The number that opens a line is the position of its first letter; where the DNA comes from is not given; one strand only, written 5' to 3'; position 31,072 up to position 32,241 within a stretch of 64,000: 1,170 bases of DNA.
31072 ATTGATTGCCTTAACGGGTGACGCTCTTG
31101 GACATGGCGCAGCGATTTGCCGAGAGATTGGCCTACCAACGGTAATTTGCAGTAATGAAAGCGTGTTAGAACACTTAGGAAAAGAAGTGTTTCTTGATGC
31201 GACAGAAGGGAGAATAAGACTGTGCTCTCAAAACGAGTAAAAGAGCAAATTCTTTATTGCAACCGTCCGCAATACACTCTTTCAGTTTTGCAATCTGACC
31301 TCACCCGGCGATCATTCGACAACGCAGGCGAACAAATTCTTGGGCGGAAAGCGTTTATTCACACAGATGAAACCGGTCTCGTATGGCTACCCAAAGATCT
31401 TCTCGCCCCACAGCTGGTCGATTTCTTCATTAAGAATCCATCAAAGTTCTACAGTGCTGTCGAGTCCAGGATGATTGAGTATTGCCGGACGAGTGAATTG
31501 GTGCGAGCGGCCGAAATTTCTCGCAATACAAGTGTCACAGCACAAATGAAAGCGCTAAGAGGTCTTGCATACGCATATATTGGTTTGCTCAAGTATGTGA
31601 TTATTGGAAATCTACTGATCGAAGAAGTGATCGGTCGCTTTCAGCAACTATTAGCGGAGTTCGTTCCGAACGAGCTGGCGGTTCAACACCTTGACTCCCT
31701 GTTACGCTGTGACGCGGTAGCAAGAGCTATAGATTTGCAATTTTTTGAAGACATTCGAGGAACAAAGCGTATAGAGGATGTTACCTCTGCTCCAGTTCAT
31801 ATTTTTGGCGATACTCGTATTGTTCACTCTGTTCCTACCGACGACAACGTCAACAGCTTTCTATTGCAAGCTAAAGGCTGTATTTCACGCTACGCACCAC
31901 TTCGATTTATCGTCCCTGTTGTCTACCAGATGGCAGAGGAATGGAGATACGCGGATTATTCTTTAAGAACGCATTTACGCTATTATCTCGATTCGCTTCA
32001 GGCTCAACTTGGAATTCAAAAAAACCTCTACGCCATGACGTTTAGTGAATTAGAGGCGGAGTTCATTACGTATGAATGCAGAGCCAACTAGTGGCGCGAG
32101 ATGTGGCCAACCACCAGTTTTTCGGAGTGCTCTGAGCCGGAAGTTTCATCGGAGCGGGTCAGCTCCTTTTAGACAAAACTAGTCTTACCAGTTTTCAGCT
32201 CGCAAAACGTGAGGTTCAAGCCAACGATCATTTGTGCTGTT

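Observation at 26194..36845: Orphan ten-gene convergent cluster combines GTP-cyclohydrolase-II chemistry, three different iron oxidase types, a nitroreductase fold, two ASKHA kinases and a nucleotidyltransferase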

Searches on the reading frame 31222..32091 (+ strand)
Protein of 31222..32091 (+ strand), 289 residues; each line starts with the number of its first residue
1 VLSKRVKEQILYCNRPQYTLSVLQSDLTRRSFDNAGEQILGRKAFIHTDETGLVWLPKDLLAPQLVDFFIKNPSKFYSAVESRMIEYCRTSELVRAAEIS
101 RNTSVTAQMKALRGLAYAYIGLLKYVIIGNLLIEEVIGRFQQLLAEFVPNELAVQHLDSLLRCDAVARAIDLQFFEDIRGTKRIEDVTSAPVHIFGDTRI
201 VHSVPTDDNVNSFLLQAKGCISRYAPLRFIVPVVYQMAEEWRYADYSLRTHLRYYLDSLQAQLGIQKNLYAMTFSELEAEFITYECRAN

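Call 3: search_protein_families(library=pfam, proteins=[window:31222-32091:+], max_evalue=0.01)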
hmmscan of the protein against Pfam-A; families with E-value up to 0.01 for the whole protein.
window:31222-32091:+ (289 aa): 0 families

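Call 4: search_protein_families(library=ncbifam, proteins=[window:31222-32091:+], max_evalue=0.01)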
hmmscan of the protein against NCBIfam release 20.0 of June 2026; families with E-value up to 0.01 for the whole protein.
window:31222-32091:+ (289 aa): 0 families

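Call 22: search_protein_families(library=padloc, proteins=[window:31222-32091:+], max_evalue=0.01)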
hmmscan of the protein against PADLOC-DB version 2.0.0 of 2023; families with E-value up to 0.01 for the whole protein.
window:31222-32091:+ (289 aa): 0 families

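Call 49: search_solved_structures(query=A2, max_evalue=10)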
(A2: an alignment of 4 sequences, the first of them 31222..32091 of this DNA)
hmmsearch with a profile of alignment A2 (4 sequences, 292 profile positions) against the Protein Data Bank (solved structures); distinct sequences matched with E-value up to 10: 0.

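Call 65: search_protein_representatives(protein=window:31222-32091:+)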
Query: 289 residues. Proteins with E-value up to 0.001 (for the whole library): 24; up to 1e-10: 13; up to 1e-30: 7. The best 24 are listed.
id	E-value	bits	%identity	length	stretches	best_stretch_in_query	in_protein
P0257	1.7e-188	640.9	100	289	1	1-289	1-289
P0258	8.0e-75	268.2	49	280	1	2-280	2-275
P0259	2.0e-56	207.8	44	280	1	1-260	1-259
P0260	2.0e-42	162.0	33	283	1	4-276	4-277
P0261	6.7e-42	160.2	37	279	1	14-257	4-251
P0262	3.2e-36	141.6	35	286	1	4-256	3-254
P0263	3.6e-32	128.3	30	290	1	11-258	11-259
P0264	2.5e-14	69.8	25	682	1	12-269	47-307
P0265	7.5e-14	68.3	24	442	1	10-247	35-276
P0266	1.7e-13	67.1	24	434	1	9-249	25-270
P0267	3.4e-12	62.8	23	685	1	7-245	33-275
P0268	2.5e-11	59.9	23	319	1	5-270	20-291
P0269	4.2e-11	59.2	22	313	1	10-246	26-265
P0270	7.1e-09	51.9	22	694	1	8-263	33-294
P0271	1.8e-08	50.6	25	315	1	4-263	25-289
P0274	9.7e-07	44.9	23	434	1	8-280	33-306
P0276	3.4e-06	43.2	20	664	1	6-254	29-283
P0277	3.4e-06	43.1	21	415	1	12-263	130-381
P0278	9.9e-06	41.6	23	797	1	4-256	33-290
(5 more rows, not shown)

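Call 66: search_protein_families(library=pfam, proteins=[P0264, P0267, P0270, P0276, P0278, P0265, P0266, P0274, P0277, P0268], max_evalue=0.01)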
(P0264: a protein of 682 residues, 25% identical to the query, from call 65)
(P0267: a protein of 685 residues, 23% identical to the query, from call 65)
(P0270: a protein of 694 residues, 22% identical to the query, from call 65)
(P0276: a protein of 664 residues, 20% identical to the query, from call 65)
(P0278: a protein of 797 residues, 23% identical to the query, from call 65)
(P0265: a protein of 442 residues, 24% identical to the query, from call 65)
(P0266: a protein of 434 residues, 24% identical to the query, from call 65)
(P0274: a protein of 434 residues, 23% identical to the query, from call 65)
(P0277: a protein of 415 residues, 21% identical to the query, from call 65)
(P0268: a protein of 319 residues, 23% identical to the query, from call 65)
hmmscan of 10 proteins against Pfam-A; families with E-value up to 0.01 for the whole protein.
P0264 (682 aa): 0 families

P0267 (685 aa): 1 family
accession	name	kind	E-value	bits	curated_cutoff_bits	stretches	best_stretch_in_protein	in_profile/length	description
PF12018.13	FAP206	-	0.0044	16.8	33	1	86-118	231-263/272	Domain of unknown function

P0270 (694 aa): 1 family
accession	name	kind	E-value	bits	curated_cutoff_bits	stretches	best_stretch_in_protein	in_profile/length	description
PF00391.29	PEP-utilizers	-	1.1e-21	76.6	23.1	1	615-685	2-72/72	PEP-utilising enzyme, mobile domain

P0276 (664 aa): 0 families

P0278 (797 aa): 1 family
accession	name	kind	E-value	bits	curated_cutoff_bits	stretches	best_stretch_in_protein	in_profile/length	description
PF00391.29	PEP-utilizers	-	4.8e-25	87.4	23.1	1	366-437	1-72/72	PEP-utilising enzyme, mobile domain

P0265 (442 aa): 1 family
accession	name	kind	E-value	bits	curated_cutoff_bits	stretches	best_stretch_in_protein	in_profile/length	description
PF00391.29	PEP-utilizers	-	4.2e-19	68.4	23.1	1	354-431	1-72/72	PEP-utilising enzyme, mobile domain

P0266 (434 aa): 1 family
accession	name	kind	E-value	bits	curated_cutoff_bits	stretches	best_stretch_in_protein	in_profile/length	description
PF00391.29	PEP-utilizers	-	1.3e-17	63.6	23.1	1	348-425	1-72/72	PEP-utilising enzyme, mobile domain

P0274 (434 aa): 1 family
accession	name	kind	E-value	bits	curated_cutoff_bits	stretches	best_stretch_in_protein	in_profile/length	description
PF00391.29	PEP-utilizers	-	1.3e-19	70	23.1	1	346-422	1-72/72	PEP-utilising enzyme, mobile domain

P0277 (415 aa): 1 family
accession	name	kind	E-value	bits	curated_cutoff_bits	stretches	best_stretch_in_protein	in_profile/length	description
PF00391.29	PEP-utilizers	-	9.4e-15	54.4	23.1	1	32-101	3-71/72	PEP-utilising enzyme, mobile domain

P0268 (319 aa): 0 families

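Call 70: search_solved_structures(query=A6, max_evalue=10, show_alignments=1)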
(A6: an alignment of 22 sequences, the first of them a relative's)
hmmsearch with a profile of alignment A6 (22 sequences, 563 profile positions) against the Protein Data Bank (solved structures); distinct sequences matched with E-value up to 10: 25.
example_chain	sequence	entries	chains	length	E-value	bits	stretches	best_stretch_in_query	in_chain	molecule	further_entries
8a8e_A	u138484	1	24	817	2.2e-10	43.1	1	427-497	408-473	Phosphoenolpyruvate synthase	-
9dae_A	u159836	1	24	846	1.3e-08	37.3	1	429-499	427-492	Phosphoenolpyruvate synthase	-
2ols_A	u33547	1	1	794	0.00022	23.3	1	427-496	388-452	Phosphoenolpyruvate synthase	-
5fbs_A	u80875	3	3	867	0.00039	22.5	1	427-497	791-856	Phosphoenolpyruvate synthase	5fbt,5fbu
5hv2_A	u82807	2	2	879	0.0004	22.4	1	427-497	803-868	Phosphoenolpyruvate synthase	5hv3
5hv1_A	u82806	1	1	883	0.00041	22.4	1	427-497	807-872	Phosphoenolpyruvate synthase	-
2e28_A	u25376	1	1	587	0.0013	20.8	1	404-496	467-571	Pyruvate kinase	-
1wxa_A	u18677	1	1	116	0.014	17.4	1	214-273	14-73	Afadin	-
2fm4_A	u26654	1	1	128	0.02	16.8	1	425-477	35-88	Pyruvate, phosphate dikinase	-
3eza_A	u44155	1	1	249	0.069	15.1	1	436-486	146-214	PHOSPHOTRANSFERASE SYSTEM, ENZYME I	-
1eza_A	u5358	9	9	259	0.072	15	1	436-489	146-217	ENZYME I | PHOSPHOTRANSFERASE SYSTEM, ENZYME I | PROTEIN (PHOSPHOTRANSFER SYSTEM, ENZYME I)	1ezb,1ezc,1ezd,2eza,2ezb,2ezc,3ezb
1zym_A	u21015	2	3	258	0.074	15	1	436-489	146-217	ENZYME I | Phosphoenolpyruvate-protein phosphotransferase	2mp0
1ggo_A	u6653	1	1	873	0.18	13.7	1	425-477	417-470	PROTEIN (PYRUVATE, PHOSPHATE DIKINASE)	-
1dik_A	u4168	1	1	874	0.33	12.8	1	425-477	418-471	PYRUVATE PHOSPHATE DIKINASE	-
1jde_A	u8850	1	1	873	0.33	12.8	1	425-477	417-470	PYRUVATE, PHOSPHATE DIKINASE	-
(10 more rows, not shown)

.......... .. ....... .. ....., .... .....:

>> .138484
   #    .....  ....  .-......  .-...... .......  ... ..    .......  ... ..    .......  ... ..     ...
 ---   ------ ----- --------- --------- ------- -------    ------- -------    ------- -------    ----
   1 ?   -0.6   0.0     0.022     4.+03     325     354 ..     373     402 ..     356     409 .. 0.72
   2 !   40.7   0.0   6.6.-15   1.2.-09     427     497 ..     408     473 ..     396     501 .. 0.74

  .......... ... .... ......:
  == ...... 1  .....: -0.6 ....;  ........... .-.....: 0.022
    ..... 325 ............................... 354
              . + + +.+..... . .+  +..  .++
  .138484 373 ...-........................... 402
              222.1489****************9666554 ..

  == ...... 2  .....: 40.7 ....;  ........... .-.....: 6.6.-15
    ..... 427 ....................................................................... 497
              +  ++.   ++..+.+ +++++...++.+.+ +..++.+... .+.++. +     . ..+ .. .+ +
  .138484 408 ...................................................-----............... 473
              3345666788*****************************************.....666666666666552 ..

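Call 75: find_encoding_contigs(protein=P0259, flank=10000, max_places=3)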
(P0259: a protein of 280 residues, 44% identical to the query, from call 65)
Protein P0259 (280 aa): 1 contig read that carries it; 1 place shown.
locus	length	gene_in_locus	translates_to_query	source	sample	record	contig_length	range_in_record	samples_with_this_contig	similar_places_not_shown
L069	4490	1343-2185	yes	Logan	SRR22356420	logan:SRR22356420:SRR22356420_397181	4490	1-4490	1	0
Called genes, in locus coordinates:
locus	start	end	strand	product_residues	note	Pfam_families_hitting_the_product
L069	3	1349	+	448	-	?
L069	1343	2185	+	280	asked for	-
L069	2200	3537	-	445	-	-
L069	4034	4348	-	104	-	-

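Call 78: predict_structure(alignment_id=A6)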
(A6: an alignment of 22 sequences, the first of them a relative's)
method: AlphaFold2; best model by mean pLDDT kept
length: 289 residues; sequences in the alignment: 22
mean_pLDDT: 94.3   pTM: 0.91
mean pLDDT of the five models: 94.3, 93.8, 93.3, 93.3, 93.0
residues with pLDDT >= 90: 261; 70-90: 22; 50-70: 6; < 50: 0
segments of 3 or more residues with pLDDT < 50: none
pLDDT, mean of each block of 10 residues (from residue 1): 96 93 97 96 96 97 98 96 97 96 92 98 96 97 96 96 95 77 89 94 92 89 94 97 96 97 95 96 84
secondary structure, 60 per line:
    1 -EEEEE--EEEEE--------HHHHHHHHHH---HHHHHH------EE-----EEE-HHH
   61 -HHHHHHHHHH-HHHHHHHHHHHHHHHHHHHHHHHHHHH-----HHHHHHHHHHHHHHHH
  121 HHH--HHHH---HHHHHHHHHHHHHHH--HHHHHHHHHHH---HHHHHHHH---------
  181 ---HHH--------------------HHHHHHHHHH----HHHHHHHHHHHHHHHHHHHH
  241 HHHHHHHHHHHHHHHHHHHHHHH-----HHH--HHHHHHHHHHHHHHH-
elements in order: E2-6 E9-13 H22-31 H35-40 E54-56 H62-71 H73-99 H105-123 H126-129 H133-147 H150-160 H164-171 H207-216 H221-263 H274-288

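Call 80: find_encoding_contigs(protein=P0261, flank=10000, max_places=3)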
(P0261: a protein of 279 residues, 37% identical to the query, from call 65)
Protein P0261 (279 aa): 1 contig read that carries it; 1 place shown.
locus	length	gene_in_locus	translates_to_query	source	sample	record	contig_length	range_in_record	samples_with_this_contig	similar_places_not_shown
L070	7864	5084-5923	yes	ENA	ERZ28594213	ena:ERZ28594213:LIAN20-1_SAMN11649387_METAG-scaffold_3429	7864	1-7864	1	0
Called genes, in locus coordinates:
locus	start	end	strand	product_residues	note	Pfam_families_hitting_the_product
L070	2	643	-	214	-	?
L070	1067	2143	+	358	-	PF01909:NTP_transf_2 (weak)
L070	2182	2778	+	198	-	PF13580:SIS_2, PF01380:SIS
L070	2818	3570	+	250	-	PF00596:Aldolase_II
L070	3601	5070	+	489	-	PF00871:Acetate_kinase, PF00391:PEP-utilizers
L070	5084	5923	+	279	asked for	-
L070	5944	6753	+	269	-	PF01261:AP_endonuc_2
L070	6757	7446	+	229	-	PF00834:Ribul_P_3_epim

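Call 82: fold_search(model_id=the predicted structure, library=pdb)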
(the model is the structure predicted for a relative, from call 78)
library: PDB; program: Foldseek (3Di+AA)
matches with E <= 10: 138; with E <= 0.001: 0
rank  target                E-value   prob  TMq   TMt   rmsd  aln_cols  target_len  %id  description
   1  7a27_CCC              3.6e-02  0.25  0.16  0.14  18.8       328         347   12  Structure of soluble SmhA crystal form 2 of the tripartite alpha-pore forming toxin, Smh, from Serratia marcescens. (released 2021-03-31)
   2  7a27_GGG              3.8e-02  0.28  0.18  0.15  18.6       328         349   14  Structure of soluble SmhA crystal form 2 of the tripartite alpha-pore forming toxin, Smh, from Serratia marcescens. (released 2021-03-31)
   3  7a27_AAA              7.0e-02  0.21  0.18  0.15  18.7       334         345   12  Structure of soluble SmhA crystal form 2 of the tripartite alpha-pore forming toxin, Smh, from Serratia marcescens. (released 2021-03-31)
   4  4phq_B                4.4e-01  0.08  0.15  0.16  22.9       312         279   10  ClyA CC6/264 ox (6-303) (released 2014-09-24)
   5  5fbs                  4.7e-01  0.30  0.31  0.14  14.4       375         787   12  Crystal structure of rifampin phosphotransferase RPH-Lm from Listeria monocytogenes in complex with ADP and magnesium (released 2016-01-13)
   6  5k3h_B                6.2e-01  0.05  0.13  0.08  22.7       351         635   12  Crystals structure of Acyl-CoA oxidase-1 in Caenorhabditis elegans, Apo form-II (released 2016-08-24)
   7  6ek4_B                6.5e-01  0.12  0.19  0.18  30.6       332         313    9  PaxB from Photorhabdus luminescens (released 2018-05-16)
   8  5k3h_D                7.8e-01  0.03  0.10  0.06  20.3       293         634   11  Crystals structure of Acyl-CoA oxidase-1 in Caenorhabditis elegans, Apo form-II (released 2016-08-24)
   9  4k1p_A                8.2e-01  0.06  0.15  0.14  18.9       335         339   14  Structure of the NheA component of the Nhe toxin from Bacillus cereus (released 2013-09-18)
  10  4k1p_F                9.9e-01  0.08  0.18  0.17  17.8       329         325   12  Structure of the NheA component of the Nhe toxin from Bacillus cereus (released 2013-09-18)
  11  4k1p_C                1.1e+00  0.07  0.18  0.17  18.6       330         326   12  Structure of the NheA component of the Nhe toxin from Bacillus cereus (released 2013-09-18)
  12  3haj_A                1.1e+00  0.10  0.21  0.21  31.2       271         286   11  Crystal structure of human PACSIN2 F-BAR domain (p212121 lattice) (released 2009-06-16)
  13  2nrj                  1.2e+00  0.08  0.20  0.18  17.8       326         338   10  Crystal Structure of Hemolysin binding component from Bacillus cereus (released 2006-11-14)
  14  1qoy                  1.4e+00  0.12  0.24  0.23  19.9       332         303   12  E.coli Hemolysin E (HlyE, ClyA, SheA) (released 2000-01-23)
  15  6r1j_D                1.4e+00  0.10  0.23  0.25  21.8       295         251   10  Structure of the soluble AhlC triple head mutant of the tripartite alpha-pore forming toxin, AHL, from Aeromonas hydro (released 2019-07-10)
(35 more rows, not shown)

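Call 92: find_related_loci(query=A2, collection=metagenome_contigs, flank=10000)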
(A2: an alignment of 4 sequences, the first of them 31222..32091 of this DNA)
Query A2 (289 aa) in metagenome_contigs; peptide patterns used: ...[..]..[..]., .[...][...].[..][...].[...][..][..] (x = any residue, [..] = any of these).
185 stretches matched a pattern, but none encodes a relative of the query by tblastn (E <= 1e-3).

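Call 95: find_related_loci(query=A2, collection=viral_contigs, flank=8000)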
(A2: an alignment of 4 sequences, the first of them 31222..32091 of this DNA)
Query A2 (289 aa) in viral_contigs; peptide patterns used: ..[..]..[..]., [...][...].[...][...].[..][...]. (x = any residue, [..] = any of these).
72 stretches matched a pattern, but none encodes a relative of the query by tblastn (E <= 1e-3).
